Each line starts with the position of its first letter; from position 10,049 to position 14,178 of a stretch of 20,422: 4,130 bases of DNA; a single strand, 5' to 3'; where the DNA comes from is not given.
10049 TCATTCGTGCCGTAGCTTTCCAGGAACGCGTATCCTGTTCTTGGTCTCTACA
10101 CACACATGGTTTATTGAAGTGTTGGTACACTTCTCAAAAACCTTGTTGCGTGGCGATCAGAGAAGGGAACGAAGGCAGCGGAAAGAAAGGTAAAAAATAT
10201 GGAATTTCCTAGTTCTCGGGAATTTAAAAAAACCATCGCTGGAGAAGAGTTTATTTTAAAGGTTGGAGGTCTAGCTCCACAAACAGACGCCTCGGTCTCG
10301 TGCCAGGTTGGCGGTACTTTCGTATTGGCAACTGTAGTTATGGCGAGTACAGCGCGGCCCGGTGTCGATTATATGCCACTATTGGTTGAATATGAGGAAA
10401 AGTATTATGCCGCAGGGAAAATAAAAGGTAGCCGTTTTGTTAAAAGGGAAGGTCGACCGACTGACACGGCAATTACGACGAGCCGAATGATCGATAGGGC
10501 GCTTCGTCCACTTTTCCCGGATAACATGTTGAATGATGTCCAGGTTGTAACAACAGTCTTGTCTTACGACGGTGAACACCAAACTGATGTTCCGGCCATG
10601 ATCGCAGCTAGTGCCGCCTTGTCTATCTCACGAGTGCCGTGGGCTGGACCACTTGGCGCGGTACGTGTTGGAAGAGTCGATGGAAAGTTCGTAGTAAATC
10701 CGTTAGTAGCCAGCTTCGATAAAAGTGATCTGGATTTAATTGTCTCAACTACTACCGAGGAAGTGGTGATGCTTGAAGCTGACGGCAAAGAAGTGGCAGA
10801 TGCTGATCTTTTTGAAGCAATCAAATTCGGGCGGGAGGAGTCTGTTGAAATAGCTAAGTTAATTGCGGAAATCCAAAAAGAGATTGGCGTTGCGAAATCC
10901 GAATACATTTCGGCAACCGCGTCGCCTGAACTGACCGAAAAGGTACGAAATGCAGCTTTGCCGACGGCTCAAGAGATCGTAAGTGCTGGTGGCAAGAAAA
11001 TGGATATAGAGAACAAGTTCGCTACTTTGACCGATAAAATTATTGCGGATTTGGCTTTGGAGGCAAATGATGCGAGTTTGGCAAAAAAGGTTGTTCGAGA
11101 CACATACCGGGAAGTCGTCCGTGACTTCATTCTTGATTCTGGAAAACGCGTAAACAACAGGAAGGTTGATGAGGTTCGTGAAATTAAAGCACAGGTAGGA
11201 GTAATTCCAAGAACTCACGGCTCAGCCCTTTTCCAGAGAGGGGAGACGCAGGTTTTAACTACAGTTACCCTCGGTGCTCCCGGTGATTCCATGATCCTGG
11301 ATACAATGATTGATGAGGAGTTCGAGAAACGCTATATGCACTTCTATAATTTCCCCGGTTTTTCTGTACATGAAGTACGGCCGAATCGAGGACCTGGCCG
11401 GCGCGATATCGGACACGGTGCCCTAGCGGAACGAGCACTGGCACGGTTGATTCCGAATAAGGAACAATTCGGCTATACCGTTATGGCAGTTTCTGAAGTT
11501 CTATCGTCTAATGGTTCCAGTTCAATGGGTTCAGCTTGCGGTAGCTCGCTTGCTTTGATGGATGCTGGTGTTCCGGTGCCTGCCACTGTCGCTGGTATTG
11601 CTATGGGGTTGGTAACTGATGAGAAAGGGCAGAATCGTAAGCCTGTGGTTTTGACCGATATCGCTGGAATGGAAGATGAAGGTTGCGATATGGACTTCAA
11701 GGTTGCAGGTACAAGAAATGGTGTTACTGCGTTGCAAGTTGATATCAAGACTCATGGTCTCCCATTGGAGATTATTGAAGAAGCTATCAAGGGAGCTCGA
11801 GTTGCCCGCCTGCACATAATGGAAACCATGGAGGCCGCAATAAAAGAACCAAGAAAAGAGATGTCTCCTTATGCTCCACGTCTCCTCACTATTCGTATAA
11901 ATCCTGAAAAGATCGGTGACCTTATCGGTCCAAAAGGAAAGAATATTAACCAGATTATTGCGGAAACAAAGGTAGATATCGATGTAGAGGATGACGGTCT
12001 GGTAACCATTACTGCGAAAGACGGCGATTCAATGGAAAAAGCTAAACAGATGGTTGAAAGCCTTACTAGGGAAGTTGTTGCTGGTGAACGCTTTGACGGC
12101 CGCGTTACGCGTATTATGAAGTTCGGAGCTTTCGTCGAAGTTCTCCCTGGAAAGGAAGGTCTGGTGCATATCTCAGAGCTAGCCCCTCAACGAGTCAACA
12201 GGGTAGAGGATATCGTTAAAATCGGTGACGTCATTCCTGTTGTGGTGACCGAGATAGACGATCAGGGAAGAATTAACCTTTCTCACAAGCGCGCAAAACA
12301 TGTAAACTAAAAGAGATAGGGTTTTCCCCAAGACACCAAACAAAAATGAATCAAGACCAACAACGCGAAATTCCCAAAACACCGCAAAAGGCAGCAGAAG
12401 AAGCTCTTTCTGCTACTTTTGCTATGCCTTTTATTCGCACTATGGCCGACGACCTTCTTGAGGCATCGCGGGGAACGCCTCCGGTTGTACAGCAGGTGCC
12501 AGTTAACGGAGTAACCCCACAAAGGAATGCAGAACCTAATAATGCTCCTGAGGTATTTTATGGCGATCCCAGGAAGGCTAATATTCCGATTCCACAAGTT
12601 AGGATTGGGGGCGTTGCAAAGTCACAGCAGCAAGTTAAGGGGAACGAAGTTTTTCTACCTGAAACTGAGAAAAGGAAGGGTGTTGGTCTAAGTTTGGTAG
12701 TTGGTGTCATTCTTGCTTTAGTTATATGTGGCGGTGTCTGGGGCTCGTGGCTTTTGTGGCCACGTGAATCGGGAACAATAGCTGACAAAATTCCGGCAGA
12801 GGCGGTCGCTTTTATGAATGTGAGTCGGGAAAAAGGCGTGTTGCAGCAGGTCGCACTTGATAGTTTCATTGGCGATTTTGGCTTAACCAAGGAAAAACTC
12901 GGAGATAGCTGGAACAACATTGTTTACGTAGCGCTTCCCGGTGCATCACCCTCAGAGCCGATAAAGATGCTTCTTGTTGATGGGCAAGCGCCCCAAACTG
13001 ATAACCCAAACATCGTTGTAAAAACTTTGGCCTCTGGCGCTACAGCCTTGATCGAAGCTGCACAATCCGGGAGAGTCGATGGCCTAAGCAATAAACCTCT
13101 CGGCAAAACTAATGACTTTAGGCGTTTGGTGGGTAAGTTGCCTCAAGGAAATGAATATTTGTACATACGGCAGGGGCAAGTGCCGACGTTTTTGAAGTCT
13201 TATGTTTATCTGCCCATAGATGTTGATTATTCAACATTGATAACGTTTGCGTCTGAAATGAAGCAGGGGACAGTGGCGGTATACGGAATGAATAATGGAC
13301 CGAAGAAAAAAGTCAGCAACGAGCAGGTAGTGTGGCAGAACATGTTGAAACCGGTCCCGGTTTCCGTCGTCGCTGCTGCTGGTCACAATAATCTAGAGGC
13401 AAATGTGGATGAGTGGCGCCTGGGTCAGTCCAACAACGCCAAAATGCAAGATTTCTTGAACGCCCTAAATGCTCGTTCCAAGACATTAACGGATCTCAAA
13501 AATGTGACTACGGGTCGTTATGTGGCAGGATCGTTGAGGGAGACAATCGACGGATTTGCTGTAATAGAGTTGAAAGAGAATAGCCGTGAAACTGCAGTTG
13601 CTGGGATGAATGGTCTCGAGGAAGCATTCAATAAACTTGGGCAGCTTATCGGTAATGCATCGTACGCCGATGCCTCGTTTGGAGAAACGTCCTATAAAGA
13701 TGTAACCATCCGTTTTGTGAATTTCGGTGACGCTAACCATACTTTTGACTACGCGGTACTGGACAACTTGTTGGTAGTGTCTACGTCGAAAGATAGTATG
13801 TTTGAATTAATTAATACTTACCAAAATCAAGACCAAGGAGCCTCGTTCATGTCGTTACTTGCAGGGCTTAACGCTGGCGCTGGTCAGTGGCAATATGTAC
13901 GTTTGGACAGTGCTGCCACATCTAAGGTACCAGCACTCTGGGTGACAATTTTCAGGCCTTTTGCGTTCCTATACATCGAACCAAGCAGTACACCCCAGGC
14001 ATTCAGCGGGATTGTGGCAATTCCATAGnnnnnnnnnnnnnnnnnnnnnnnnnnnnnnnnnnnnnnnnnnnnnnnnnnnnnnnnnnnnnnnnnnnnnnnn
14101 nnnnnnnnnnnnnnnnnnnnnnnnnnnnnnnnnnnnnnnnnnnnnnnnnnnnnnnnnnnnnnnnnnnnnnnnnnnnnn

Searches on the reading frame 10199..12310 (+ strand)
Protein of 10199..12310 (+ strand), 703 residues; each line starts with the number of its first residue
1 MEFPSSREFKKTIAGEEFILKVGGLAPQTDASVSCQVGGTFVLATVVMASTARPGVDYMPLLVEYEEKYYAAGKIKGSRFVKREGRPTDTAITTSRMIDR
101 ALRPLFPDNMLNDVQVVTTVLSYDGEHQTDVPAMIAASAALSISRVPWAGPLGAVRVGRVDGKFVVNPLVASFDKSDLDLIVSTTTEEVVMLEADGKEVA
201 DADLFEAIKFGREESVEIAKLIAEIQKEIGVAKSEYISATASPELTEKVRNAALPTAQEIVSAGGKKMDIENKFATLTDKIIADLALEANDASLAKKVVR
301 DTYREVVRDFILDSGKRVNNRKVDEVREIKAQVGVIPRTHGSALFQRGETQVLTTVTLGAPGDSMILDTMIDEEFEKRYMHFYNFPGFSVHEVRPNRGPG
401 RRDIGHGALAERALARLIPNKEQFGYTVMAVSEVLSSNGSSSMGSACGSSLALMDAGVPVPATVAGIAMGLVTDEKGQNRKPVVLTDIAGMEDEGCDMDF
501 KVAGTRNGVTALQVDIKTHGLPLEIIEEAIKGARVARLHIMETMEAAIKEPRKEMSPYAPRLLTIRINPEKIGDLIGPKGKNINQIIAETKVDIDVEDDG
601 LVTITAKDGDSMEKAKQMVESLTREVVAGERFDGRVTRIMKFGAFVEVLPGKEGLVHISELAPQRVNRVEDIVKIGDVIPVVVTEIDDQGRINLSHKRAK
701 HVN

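Call 7: search_protein_families(library=pfam, proteins=[window:10199-12310:+], max_evalue=0.01)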
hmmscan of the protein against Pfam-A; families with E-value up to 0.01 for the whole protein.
window:10199-12310:+ (703 aa): 6 families
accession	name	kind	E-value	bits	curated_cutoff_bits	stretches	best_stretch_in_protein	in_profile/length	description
PF01138.27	RNase_PH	-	7.5e-53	178.8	25.5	2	20-147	7-130/130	3' exoribonuclease family, domain 1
PF00575.29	S1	-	2.2e-18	66.8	22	1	628-697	4-74/74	S1 RNA binding domain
PF03725.20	RNase_PH_C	-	1.4e-15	57.4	20.8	2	151-213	2-66/67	3' exoribonuclease family, domain 2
PF00013.35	KH_1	-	1.8e-13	50.4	21.5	1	564-620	3-65/66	KH domain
PF22675.2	KH-I_KHDC4-BBP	-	5.1e-05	23.5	30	0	572-600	8-36/76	KHDC4/BBP-like, KH-domain type I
PF18938.6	aRib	-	0.0092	16.2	27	0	584-610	34-58/71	Atypical Rib domain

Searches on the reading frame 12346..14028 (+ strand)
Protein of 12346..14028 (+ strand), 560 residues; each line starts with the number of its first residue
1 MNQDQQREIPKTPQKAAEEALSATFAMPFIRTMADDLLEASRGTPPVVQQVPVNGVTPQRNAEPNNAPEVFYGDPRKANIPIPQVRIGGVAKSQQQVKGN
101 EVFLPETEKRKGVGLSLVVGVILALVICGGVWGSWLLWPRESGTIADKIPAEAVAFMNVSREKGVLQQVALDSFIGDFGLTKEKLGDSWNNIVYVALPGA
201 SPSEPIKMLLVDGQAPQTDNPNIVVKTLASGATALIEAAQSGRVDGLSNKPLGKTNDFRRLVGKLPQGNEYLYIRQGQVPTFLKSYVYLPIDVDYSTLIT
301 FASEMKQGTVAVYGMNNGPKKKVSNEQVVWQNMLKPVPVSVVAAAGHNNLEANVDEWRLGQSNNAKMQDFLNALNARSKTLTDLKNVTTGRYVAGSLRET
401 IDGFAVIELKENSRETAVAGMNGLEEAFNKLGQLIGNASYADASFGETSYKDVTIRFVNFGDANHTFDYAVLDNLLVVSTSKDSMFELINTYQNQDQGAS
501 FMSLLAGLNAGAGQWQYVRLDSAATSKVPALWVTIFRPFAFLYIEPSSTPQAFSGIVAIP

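Call 7: search_protein_families(library=pfam, proteins=[window:12346-14028:+], max_evalue=0.01)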
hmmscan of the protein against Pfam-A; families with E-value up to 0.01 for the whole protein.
window:12346-14028:+ (560 aa): 1 family
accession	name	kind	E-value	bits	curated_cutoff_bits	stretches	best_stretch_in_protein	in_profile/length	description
PF11832.13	DUF3352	-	0.00082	18.5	26.8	0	437-497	147-206/536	Protein of unknown function (DUF3352)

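Call 12: search_protein_families(library=ncbifam, proteins=[window:12346-14028:+], max_evalue=0.01)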
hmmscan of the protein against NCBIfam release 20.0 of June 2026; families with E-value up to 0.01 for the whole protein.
window:12346-14028:+ (560 aa): 0 families
